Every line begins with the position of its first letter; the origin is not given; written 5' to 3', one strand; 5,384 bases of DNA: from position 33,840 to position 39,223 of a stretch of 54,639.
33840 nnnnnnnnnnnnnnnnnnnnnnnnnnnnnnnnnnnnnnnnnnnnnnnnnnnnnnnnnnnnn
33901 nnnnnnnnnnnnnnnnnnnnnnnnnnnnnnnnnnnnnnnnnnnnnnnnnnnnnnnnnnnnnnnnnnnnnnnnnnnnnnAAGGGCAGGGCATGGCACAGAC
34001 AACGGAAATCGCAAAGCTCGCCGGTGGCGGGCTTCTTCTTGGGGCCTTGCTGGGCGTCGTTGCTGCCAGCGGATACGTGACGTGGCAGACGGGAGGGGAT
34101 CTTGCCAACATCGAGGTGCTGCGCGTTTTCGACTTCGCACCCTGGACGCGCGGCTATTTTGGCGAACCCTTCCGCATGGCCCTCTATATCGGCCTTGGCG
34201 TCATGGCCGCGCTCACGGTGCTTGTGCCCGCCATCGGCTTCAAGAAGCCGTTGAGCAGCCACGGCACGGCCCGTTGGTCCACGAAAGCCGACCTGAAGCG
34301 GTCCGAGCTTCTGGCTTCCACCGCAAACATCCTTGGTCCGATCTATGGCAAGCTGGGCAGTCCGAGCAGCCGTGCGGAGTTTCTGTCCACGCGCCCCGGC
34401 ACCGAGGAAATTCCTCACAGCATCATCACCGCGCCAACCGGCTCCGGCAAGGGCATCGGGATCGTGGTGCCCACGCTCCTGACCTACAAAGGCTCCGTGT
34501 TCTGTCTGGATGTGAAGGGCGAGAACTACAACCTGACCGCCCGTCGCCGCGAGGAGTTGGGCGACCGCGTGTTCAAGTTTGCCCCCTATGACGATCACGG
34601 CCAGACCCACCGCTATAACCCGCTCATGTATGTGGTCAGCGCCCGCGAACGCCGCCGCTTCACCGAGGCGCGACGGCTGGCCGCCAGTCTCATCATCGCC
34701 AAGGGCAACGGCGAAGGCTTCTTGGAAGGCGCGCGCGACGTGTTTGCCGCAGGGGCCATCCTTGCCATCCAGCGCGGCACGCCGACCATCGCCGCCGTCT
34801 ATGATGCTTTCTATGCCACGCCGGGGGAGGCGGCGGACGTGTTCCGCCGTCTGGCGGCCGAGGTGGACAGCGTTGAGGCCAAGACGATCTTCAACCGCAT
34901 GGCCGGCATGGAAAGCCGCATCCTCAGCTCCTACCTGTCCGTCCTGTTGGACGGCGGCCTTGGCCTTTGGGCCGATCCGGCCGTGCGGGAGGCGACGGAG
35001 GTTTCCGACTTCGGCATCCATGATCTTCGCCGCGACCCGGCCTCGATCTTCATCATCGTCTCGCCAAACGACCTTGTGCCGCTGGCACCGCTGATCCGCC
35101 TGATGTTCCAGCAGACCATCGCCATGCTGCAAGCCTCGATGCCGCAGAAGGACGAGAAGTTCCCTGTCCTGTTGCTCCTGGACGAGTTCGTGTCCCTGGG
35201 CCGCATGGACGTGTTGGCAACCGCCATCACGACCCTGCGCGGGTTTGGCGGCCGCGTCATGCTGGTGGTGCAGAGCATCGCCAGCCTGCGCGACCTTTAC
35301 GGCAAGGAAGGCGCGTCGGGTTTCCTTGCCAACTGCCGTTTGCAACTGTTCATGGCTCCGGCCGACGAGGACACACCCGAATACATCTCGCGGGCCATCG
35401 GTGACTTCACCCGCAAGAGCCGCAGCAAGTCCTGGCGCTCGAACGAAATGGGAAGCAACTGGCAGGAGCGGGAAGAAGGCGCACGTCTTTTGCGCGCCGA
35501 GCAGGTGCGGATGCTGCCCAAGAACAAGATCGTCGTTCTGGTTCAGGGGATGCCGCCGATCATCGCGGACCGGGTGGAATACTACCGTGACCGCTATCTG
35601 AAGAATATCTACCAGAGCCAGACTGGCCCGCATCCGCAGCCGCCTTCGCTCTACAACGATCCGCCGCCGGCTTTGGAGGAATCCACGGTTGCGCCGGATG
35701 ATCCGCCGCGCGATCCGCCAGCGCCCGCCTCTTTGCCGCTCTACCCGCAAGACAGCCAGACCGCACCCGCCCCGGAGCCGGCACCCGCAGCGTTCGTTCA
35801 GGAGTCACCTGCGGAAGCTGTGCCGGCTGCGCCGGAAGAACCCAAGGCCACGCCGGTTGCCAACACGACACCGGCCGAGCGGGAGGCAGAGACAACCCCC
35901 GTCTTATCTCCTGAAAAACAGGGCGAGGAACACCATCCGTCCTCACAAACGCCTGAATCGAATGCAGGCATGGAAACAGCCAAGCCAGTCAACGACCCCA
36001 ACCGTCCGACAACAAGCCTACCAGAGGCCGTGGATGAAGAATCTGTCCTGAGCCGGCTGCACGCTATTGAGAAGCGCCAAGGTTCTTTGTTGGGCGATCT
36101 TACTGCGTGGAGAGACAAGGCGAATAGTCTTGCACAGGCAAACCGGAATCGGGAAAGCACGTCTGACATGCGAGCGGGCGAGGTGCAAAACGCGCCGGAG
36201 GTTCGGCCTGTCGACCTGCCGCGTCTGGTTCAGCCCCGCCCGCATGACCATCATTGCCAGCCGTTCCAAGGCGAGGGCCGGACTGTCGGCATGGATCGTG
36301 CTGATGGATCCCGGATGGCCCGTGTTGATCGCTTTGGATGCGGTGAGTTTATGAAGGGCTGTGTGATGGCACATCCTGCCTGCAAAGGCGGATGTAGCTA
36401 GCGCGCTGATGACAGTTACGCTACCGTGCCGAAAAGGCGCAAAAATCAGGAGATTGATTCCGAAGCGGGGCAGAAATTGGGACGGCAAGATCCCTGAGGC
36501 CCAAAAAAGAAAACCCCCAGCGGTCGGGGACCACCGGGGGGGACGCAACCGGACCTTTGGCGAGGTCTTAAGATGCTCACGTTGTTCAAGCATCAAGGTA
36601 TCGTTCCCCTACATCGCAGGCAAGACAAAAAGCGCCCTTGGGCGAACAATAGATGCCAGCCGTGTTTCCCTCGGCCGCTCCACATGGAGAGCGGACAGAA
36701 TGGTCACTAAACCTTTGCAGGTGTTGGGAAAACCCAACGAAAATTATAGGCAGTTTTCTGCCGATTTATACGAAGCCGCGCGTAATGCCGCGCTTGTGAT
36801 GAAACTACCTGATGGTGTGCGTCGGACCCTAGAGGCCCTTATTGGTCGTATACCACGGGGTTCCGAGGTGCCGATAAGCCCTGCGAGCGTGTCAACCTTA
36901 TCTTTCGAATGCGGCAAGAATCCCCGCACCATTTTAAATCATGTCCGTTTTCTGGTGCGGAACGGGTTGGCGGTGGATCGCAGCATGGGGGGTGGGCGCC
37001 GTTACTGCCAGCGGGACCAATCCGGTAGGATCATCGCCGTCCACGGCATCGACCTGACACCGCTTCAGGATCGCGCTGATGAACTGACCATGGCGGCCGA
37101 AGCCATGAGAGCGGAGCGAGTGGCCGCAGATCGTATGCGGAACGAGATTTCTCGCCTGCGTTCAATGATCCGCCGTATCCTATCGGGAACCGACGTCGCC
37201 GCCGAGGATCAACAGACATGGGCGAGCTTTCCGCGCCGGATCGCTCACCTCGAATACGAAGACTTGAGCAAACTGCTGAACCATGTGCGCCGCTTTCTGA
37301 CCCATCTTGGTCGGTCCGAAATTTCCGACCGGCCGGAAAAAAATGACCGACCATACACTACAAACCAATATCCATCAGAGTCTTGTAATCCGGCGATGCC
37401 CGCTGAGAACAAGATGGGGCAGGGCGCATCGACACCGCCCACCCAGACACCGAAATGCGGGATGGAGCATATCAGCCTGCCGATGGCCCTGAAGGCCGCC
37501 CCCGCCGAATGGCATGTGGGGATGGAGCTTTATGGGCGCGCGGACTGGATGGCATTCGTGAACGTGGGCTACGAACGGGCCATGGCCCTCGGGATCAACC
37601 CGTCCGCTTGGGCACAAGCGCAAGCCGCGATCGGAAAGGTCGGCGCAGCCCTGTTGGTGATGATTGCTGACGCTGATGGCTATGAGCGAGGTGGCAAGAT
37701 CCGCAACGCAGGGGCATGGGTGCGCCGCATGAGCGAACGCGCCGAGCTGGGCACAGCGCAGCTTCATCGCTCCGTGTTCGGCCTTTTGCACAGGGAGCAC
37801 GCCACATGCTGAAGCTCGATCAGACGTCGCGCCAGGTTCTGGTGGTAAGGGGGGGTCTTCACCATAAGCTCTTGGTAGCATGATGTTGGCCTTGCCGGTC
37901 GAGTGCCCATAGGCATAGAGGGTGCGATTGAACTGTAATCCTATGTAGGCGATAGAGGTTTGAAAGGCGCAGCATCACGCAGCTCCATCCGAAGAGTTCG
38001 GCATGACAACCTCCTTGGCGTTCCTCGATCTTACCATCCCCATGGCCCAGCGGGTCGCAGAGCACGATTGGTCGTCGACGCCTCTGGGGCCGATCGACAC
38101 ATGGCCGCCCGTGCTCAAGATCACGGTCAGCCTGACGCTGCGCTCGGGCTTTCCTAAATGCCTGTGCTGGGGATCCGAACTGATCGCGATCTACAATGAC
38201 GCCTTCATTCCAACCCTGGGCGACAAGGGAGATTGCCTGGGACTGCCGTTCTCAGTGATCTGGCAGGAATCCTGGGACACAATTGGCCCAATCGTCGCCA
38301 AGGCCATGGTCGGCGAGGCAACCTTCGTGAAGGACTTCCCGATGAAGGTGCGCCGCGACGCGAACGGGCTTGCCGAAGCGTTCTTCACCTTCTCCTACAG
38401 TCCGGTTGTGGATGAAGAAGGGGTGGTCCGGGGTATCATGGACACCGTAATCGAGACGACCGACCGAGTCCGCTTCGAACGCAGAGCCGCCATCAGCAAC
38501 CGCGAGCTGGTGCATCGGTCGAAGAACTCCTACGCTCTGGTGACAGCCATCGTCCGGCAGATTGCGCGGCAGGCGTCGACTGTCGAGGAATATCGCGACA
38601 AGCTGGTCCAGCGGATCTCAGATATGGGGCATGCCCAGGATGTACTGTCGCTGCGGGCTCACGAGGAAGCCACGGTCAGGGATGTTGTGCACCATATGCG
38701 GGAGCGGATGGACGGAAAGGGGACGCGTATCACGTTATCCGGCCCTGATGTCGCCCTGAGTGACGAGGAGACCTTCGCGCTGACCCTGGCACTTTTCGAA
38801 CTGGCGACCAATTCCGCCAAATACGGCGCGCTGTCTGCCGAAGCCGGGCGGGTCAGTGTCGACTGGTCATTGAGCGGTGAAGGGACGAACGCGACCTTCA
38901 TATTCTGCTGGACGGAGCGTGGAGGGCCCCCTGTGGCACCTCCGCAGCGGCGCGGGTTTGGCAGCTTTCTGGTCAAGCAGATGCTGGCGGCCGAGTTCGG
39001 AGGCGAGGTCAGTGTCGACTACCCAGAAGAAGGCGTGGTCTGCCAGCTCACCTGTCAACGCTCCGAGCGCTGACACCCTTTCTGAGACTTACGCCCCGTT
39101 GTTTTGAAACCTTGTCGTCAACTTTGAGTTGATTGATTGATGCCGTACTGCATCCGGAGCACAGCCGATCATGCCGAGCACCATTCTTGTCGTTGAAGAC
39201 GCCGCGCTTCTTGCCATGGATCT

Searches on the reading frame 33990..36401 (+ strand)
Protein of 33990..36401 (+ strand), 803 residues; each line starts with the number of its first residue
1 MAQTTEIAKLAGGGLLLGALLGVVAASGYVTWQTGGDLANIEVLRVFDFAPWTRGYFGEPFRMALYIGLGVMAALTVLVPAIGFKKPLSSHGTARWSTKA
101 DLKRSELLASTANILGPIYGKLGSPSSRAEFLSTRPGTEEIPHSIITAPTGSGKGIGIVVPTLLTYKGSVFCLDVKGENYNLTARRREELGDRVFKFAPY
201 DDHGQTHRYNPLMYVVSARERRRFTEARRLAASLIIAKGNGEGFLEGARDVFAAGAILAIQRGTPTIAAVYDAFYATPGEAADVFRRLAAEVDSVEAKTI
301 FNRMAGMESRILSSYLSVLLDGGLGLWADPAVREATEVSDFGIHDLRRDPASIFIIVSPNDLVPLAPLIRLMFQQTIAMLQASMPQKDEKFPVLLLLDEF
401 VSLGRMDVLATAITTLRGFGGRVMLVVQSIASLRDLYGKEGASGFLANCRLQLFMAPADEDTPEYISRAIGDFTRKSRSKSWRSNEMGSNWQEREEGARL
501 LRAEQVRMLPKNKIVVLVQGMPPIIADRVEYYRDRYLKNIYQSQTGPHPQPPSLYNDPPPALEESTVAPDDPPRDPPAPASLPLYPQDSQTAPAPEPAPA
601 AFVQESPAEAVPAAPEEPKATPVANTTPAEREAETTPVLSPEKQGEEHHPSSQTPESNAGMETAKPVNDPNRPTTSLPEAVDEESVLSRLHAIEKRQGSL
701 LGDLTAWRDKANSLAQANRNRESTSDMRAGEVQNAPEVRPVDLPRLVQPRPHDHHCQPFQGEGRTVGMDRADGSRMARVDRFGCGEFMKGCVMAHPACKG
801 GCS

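Call 55: search_protein_families(library=pfam, proteins=[window:33990-36401:+], max_evalue=0.001)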
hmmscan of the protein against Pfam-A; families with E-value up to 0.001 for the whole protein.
window:33990-36401:+ (803 aa): 3 families
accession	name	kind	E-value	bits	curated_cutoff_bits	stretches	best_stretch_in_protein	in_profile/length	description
PF02534.20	T4SS-DNA_transf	-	1e-98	331.6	20.1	1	95-541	1-455/468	Type IV secretory system Conjugative DNA transfer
PF12696.13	TraG-D_C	-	1.3e-29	103.1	22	1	392-511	1-126/126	TraM recognition site of TraD and TraG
PF10412.15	TrwB_AAD_bind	-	1.4e-26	93.7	20.5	1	218-521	81-379/387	Type IV secretion-system coupling protein DNA-binding domain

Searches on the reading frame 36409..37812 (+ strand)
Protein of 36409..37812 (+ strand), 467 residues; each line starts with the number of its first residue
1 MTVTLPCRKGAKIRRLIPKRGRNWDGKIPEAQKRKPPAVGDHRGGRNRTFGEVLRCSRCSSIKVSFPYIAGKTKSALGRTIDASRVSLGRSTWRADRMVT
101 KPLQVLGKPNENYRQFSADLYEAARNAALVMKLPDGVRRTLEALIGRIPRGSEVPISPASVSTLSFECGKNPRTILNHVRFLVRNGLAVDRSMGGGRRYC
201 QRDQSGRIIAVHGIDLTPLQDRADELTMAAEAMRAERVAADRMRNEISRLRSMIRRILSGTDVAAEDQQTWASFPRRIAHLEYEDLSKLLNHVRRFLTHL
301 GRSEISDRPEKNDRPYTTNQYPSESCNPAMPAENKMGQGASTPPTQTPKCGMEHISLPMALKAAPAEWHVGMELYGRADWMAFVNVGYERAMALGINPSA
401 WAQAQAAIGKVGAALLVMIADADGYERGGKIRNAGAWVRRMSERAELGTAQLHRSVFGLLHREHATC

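Call 55: search_protein_families(library=pfam, proteins=[window:36409-37812:+], max_evalue=0.001)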
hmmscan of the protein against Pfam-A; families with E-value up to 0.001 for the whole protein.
window:36409-37812:+ (467 aa): 2 families
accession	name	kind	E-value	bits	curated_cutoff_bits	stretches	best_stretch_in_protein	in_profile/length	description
PF03428.19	RP-C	-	4.2e-20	72.7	24.4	1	119-258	28-171/175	Replication protein C N-terminal domain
PF11800.13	RP-C_C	-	1.7e-11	44.7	32.6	1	358-461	3-101/102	Replication protein C C-terminal region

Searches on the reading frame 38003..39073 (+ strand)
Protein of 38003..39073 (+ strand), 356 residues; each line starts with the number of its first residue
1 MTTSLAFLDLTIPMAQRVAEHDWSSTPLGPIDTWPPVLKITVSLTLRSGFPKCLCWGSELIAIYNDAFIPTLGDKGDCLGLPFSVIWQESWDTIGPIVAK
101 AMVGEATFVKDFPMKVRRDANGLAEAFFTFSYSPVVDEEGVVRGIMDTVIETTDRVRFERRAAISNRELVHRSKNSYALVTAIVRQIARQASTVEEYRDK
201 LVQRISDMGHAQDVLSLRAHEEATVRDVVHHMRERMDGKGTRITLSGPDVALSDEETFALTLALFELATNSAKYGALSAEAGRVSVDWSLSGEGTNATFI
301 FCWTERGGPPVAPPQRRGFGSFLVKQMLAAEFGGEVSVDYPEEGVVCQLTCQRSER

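Call 55: search_protein_families(library=pfam, proteins=[window:38003-39073:+], max_evalue=0.001)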
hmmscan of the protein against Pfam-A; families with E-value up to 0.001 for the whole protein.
window:38003-39073:+ (356 aa): 1 family
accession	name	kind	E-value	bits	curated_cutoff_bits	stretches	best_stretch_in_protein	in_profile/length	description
PF07536.20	HWE_HK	-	1e-14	55.4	22.8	1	168-249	1-83/83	HWE histidine kinase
